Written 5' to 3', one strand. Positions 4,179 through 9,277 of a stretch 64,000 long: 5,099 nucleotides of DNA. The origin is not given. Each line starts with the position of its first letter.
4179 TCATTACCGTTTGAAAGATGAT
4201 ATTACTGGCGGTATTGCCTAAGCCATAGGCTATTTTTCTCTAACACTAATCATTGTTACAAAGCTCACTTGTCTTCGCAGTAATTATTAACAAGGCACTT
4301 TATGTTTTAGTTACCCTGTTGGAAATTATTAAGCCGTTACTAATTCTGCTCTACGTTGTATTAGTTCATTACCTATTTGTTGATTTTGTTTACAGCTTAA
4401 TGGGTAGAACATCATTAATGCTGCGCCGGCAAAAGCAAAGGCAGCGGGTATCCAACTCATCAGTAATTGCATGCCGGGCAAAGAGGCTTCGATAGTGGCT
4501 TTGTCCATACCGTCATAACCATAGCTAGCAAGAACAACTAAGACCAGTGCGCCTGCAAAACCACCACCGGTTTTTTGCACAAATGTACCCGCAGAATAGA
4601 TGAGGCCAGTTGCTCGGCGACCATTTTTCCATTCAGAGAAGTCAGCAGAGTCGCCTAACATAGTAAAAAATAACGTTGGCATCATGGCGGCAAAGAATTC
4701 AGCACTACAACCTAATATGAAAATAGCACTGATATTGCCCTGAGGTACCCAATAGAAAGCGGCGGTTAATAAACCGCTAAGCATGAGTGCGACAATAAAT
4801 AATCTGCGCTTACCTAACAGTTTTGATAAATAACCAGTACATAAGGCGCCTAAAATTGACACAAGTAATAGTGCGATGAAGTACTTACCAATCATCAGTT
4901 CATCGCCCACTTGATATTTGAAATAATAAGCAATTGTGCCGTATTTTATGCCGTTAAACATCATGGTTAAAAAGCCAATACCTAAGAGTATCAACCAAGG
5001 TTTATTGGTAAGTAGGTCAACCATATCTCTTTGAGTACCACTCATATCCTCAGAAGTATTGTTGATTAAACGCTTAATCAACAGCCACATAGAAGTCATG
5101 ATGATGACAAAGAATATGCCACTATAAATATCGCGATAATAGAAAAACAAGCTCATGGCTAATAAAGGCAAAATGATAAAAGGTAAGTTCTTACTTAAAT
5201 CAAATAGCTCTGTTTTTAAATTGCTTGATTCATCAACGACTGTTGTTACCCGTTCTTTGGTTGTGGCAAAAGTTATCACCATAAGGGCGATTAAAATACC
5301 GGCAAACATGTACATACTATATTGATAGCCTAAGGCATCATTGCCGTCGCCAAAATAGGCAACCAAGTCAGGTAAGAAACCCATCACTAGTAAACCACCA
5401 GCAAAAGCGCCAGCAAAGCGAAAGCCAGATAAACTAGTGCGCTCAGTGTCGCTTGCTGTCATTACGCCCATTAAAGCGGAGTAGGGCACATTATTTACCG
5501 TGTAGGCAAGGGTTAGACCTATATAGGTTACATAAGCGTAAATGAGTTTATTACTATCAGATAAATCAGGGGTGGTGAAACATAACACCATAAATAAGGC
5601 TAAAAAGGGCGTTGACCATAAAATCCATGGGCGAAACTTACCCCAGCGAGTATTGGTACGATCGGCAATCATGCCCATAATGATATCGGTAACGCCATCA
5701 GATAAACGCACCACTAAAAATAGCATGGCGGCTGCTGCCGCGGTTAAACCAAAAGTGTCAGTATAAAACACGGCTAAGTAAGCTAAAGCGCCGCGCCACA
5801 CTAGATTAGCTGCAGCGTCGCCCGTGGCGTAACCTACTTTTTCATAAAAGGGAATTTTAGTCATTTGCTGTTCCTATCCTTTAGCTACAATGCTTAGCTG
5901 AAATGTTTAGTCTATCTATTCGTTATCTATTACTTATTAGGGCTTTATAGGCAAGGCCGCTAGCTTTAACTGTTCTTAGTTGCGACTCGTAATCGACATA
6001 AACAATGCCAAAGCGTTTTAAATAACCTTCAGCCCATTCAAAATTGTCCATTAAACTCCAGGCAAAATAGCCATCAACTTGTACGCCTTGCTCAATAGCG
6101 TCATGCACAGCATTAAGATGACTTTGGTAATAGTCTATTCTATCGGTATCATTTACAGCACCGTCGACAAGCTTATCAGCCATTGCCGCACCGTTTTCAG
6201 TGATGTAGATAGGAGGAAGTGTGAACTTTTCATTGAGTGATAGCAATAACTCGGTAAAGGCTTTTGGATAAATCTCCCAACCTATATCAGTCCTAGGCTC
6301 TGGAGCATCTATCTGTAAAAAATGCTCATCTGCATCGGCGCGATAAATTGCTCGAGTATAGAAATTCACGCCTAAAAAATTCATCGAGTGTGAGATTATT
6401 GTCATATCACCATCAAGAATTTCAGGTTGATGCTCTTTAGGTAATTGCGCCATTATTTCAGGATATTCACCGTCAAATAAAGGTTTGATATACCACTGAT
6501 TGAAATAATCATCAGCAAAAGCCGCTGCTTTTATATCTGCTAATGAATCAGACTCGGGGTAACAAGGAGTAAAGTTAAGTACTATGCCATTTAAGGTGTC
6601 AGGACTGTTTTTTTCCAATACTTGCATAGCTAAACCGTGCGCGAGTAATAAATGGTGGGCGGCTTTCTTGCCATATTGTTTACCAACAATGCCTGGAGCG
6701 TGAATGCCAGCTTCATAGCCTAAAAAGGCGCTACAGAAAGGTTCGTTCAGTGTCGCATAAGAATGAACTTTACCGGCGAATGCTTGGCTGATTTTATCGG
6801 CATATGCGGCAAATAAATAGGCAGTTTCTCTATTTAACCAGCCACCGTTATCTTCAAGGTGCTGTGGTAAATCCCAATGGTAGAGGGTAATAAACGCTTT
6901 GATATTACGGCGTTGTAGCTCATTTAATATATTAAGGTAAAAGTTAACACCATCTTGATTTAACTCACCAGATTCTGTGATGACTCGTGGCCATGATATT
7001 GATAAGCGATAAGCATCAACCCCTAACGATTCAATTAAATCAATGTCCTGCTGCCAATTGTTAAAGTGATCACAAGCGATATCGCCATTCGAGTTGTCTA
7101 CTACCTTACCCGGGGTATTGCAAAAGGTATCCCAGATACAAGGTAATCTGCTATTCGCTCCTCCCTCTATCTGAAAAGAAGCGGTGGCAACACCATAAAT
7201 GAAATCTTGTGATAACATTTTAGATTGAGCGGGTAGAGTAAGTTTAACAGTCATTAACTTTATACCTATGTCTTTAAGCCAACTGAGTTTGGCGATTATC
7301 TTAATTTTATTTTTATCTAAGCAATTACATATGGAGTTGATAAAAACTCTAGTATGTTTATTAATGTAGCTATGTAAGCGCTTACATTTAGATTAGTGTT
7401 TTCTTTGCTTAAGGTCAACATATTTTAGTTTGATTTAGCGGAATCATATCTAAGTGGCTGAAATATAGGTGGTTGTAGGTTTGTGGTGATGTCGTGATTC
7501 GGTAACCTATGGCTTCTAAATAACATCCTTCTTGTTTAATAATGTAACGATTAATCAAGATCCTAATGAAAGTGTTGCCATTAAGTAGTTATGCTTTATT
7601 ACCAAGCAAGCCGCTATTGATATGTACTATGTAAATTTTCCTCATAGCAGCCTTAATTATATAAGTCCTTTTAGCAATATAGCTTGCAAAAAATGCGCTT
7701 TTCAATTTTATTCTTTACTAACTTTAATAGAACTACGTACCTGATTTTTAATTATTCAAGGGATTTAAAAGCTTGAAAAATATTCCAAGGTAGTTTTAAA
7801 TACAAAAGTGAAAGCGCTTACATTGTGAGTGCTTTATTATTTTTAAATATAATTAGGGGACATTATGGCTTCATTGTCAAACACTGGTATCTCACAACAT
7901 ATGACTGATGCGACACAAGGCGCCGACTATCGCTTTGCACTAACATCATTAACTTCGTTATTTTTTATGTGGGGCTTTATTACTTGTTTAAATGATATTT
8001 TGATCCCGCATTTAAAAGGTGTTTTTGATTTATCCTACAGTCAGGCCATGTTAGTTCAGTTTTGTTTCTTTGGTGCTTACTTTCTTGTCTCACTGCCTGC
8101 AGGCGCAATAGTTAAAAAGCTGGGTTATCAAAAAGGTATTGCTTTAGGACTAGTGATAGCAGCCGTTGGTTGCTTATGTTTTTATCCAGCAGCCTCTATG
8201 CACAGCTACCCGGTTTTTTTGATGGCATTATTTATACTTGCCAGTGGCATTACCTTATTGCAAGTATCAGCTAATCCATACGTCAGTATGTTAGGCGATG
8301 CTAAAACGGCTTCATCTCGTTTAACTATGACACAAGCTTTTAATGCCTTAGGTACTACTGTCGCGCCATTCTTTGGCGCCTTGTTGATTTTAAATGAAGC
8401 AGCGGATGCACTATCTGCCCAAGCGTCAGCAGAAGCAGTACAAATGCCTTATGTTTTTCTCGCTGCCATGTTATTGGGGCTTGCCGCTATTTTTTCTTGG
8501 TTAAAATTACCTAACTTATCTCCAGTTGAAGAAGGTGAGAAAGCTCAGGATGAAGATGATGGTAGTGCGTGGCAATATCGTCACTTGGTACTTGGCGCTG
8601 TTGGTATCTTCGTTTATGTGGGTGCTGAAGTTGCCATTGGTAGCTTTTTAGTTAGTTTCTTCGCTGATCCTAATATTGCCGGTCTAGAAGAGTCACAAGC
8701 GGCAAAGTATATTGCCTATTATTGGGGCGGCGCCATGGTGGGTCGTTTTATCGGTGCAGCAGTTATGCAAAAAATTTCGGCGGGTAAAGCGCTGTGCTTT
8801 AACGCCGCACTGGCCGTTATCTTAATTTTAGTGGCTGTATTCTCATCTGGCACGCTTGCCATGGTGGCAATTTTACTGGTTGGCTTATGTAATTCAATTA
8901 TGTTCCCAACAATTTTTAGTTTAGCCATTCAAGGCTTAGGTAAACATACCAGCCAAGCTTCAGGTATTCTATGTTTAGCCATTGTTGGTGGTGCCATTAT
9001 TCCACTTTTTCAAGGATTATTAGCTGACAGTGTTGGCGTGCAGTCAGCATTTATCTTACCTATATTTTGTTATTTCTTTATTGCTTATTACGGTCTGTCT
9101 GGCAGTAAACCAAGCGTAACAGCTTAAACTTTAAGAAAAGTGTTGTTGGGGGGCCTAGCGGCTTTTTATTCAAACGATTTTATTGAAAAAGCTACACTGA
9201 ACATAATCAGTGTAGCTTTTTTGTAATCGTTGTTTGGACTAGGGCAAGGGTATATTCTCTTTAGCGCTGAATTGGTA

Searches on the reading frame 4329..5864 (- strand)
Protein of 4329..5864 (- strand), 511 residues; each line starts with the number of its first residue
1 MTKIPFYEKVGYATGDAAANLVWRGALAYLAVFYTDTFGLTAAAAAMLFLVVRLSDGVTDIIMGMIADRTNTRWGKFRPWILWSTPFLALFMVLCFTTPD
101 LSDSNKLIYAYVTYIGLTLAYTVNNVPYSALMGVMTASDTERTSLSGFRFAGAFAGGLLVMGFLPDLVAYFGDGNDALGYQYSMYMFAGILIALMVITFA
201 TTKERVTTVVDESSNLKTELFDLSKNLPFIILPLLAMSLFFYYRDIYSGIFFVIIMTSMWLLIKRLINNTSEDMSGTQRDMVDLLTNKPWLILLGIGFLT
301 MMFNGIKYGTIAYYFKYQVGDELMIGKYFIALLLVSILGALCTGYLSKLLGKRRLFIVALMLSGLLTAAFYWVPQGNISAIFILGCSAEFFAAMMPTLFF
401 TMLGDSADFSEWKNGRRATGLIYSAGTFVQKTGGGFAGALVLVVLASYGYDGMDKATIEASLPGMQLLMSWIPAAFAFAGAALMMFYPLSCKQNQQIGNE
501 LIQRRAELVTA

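Call 8: search_protein_families(library=pfam, proteins=[window:4329-5864:-])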
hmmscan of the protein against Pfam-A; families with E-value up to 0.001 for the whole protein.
window:4329-5864:- (511 aa): 2 families
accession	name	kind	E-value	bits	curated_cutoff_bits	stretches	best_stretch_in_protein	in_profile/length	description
PF13347.12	MFS_2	-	1.2e-89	301.3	27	2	11-232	1-229/427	MFS/sugar transport protein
PF07690.21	MFS_1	-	1.2e-13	51.2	33.4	2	24-436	13-345/347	Major Facilitator Superfamily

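Call 66: find_related_loci(query=window:4329-5864:-, collection=genome_contigs, flank=4000)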
Query window:4329-5864:- (511 aa) in genome_contigs; peptide patterns used: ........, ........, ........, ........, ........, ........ (x = any residue, [..] = any of these).
196 stretches matched a pattern; 166 encode a relative of the query (tblastn E <= 1e-3); the best 80 are kept; 80 distinct loci.
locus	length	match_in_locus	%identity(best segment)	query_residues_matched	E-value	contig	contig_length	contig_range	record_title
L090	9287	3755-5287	98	1-511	0e+0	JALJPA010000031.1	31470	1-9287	MAG: Colwellia sp. isolate ALOHA_DT_125 DT-Colwellia-7_31, whole genome shotgun sequence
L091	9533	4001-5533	98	1-511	0e+0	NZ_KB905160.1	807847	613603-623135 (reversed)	Colwellia piezophila ATCC BAA-637 F580DRAFT_scaffold00001.1, whole genome shotgun sequence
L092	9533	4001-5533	97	1-511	0e+0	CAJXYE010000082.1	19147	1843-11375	MAG TPA_asm: uncultured Colwellia sp. isolate SRR3580187_bin.31_MetaBAT_v2.12.1_MAG genome assembly, contig: NODE_1235_l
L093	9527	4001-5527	98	1-509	0e+0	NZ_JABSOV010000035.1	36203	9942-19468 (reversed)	MAG: Colwellia sp. isolate DT_17 DT-Colwellia-1_scaffold_35, whole genome shotgun sequence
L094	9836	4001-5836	94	1-509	0e+0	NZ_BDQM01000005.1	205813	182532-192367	Colwellia marinimaniae strain MTCD1, whole genome shotgun sequence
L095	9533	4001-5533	97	1-511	0e+0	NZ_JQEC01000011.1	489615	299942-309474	Colwellia psychrerythraea strain GAB14E ctg1, whole genome shotgun sequence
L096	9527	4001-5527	90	3-511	0e+0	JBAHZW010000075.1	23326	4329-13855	MAG: Colwellia sp. isolate bin.13b k141_291740, whole genome shotgun sequence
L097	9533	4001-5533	87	1-511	0e+0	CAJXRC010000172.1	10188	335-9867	MAG TPA_asm: uncultured Colwellia sp. isolate SRR3933168_bin.6_MetaBAT_v2.12.1_MAG genome assembly, contig: NODE_861_len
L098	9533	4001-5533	88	1-511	0e+0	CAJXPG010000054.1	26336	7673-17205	MAG TPA_asm: uncultured Colwellia sp. isolate SRR3933266_bin.9_MetaBAT_v2.12.1_MAG genome assembly, contig: NODE_157_len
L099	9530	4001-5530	86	1-510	0e+0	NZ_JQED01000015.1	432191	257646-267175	Colwellia psychrerythraea strain ND2E ctg24, whole genome shotgun sequence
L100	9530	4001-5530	88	1-510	0e+0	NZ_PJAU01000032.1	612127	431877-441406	Colwellia sp. 75C3 contig2, whole genome shotgun sequence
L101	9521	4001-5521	84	1-507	0e+0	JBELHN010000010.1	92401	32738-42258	MAG: Colwellia sp. isolate REMEI102_ass_metaspades_bin.20 NODE_246_length_92401_cov_13.275681, whole genome shotgun sequ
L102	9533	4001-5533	87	1-511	0e+0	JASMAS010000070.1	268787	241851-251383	MAG: Litorilituus sp. isolate ETNP20_MAG_10 c_000000482833, whole genome shotgun sequence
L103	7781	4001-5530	86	1-510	0e+0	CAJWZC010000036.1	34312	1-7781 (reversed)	MAG TPA_asm: uncultured Colwellia sp. isolate ERR599125_bin.16_MetaBAT_v2.12.1_MAG genome assembly, contig: NODE_169_len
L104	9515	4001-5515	86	1-505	0e+0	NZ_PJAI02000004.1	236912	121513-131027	Colwellia echini strain A3 scaffold_4, whole genome shotgun sequence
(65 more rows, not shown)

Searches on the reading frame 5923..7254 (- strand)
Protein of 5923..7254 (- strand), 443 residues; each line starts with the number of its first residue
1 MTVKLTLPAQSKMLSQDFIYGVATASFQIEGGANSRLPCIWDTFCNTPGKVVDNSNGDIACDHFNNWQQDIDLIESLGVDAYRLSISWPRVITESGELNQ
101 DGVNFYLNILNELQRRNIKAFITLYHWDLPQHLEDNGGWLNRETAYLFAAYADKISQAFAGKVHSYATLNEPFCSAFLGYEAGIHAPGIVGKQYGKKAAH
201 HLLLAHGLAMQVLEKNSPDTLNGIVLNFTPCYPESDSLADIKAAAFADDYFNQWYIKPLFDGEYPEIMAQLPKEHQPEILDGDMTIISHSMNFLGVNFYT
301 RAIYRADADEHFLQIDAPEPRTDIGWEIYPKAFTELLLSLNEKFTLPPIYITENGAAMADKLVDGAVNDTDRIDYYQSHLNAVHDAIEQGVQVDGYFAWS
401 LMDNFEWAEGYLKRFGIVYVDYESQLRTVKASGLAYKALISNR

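Call 8: search_protein_families(library=pfam, proteins=[window:5923-7254:-])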
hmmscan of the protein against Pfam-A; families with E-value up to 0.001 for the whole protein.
window:5923-7254:- (443 aa): 1 family
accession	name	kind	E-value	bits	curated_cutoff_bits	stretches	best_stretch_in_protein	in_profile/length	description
PF00232.24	Glyco_hydro_1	-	4.3e-148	494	22.6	1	12-442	3-450/453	Glycosyl hydrolase family 1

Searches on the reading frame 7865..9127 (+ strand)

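Call 3: search_protein_families(library=pfam, proteins=[window:7865-9127:+])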
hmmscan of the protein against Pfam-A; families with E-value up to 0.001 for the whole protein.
window:7865-9127:+ (420 aa): 2 families
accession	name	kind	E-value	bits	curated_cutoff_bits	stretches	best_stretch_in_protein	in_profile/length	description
PF07690.21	MFS_1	-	1.6e-24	86.9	33.4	1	32-368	5-334/347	Major Facilitator Superfamily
PF00083.30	Sugar_tr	-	1.5e-05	24.5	22.3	1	58-217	46-193/452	Sugar (and other) transporter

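Call 4: search_protein_families(library=ncbifam, proteins=[window:7865-9127:+])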
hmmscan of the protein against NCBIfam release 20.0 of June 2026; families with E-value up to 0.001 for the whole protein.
window:7865-9127:+ (420 aa): 5 families
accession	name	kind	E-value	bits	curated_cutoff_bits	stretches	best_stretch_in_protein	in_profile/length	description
TIGR01272.1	gluP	subfamily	1.8e-122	408.7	202.55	1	106-409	1-310/310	glucose/galactose MFS transporter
TIGR00885.1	fucP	equivalog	7.8e-75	252.6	280.4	1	28-410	7-408/410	L-fucose:H+ symporter permease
NF007524.0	PRK10133.1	equivalog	8.8e-66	222.5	427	1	14-408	16-427/438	L-fucose:H+ symporter permease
NF046060.1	NagP_SO3503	equivalog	1e-64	219.1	625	1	27-415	9-420/423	N-acetylglucosamine MFS transporter NagP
NF002982.0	PRK03699.1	equivalog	7.6e-18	64.8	221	1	26-406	11-373/395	MFS transporter TsgA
